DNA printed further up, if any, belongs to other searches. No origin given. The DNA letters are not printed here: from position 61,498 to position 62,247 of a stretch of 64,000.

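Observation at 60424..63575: KaiC-like ATPase translationally coupled to a hybrid histidine kinase, with no KaiA or KaiB nearby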

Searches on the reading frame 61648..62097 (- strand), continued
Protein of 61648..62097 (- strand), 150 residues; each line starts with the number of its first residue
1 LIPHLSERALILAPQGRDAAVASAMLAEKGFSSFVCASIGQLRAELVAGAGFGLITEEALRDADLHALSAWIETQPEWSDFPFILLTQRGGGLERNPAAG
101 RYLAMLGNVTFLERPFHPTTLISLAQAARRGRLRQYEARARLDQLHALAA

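Call 69: search_protein_families(library=pfam, alignment_id=A1, max_evalue=1)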
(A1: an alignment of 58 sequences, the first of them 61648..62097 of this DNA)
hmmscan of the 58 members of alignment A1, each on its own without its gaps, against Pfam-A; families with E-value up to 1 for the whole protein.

A. member 1, window:61648-62097:- (150 aa): 0 families

B. families by the number of members that match (of 58 scanned): 36 families (the first 25 are shown)
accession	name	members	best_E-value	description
PF00512.31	HisKA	5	6.8e-05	His Kinase A (phospho-acceptor) domain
PF03466.25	LysR_substrate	5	0.0036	LysR substrate binding domain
PF09090.17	MIF4G_like_2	4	0.00042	MIF4G like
PF08447.18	PAS_3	3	4.6e-09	PAS fold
PF08448.16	PAS_4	3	3.3e-05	PAS fold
PF14362.11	DUF4407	2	0.0031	Domain of unknown function (DUF4407)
PF09726.14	Macoilin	2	0.37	Macoilin family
PF25026.1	Asd-4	2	0.82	Asd-4-like domain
PF00563.25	EAL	1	2.7e-11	EAL domain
PF08803.17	ydhR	1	7.5e-08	Putative mono-oxygenase ydhR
PF00989.32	PAS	1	3.6e-07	PAS fold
PF07536.20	HWE_HK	1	4.6e-07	HWE histidine kinase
PF13426.13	PAS_9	1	0.00052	PAS domain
PF07568.18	HisKA_2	1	0.0024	Histidine kinase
PF16088.10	BORCS7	1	0.0082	BLOC-1-related complex sub-unit 7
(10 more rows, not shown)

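Call 70: find_encoding_contigs(protein=P0210, flank=3000, max_places=2)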
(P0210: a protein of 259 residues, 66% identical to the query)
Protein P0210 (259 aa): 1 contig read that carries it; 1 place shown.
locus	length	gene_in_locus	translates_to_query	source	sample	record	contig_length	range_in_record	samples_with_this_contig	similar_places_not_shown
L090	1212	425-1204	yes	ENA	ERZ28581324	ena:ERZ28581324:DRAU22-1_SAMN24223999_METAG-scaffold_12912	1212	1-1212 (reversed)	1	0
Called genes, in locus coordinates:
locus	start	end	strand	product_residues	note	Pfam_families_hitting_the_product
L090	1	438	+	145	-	?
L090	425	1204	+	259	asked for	PF00563:EAL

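Call 71: find_encoding_contigs(protein=P0236, flank=4000, max_places=1)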
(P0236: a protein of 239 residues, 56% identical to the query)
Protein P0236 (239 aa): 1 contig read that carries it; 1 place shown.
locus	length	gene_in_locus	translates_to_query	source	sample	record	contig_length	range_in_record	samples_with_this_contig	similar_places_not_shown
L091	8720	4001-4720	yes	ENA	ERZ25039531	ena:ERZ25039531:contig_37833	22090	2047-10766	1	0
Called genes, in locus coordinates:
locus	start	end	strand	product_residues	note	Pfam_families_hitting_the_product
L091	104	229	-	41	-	-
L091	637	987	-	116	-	PF07369:DUF1488 (weak)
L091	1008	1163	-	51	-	-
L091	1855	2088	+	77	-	-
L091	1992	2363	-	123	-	PF00989:PAS, PF13188:PAS_8, PF08448:PAS_4 (weak), PF13426:PAS_9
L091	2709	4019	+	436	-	PF06745:ATPase, PF13191:AAA_16 (faint), PF25199:nSTAND_NTPase5 (faint), PF06745:ATPase, PF13481:AAA_25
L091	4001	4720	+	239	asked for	PF08803:ydhR (weak)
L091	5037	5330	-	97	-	PF13410:GST_C_2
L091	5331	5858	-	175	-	PF13409:GST_N_2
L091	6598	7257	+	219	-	PF13102:Phage_int_SAM_5 (weak), PF13495:Phage_int_SAM_4 (weak)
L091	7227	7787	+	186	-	PF00589:Phage_integrase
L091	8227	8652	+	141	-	-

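Call 73: search_protein_families(library=pfam, proteins=[L090:425-1204:+, L086:3953-5413:+, L087:3956-5011:+, L086:5456-5839:+], max_evalue=0.001)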
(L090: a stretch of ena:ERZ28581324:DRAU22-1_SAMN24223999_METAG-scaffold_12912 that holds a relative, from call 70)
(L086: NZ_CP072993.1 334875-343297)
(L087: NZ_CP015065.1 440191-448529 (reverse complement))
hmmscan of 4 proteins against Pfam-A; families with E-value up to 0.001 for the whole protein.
L090:425-1204:+ (259 aa): 1 family
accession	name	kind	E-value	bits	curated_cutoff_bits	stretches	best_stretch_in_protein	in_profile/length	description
PF00563.25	EAL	-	2.7e-11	43.8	31.3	1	133-179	190-236/236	EAL domain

L086:3953-5413:+ (486 aa): 5 families
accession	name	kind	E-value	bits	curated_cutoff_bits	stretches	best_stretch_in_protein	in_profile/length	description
PF07536.20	HWE_HK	-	9.3e-25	87.6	22.8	1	296-377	1-83/83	HWE histidine kinase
PF08447.18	PAS_3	-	3.4e-20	72.5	25.6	1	193-275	3-87/89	PAS fold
PF07568.18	HisKA_2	-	1.4e-08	35.1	22.3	1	296-349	1-57/76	Histidine kinase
PF08448.16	PAS_4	-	3.6e-08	34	23.1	1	177-282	3-107/110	PAS fold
PF13426.13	PAS_9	-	5e-07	30.4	27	1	181-282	3-103/103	PAS domain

L087:3956-5011:+ (351 aa): 2 families
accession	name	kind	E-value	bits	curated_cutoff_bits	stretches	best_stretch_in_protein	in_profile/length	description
PF07536.20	HWE_HK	-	1.4e-23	83.8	22.8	1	156-238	1-83/83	HWE histidine kinase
PF07568.18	HisKA_2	-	2.4e-07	31.2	22.3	1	156-222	1-70/76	Histidine kinase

L086:5456-5839:+ (127 aa): 1 family
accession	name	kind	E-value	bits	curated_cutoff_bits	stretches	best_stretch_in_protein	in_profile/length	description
PF00072.30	Response_reg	-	6.2e-17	62.2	30.2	1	11-119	1-110/111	Response regulator receiver domain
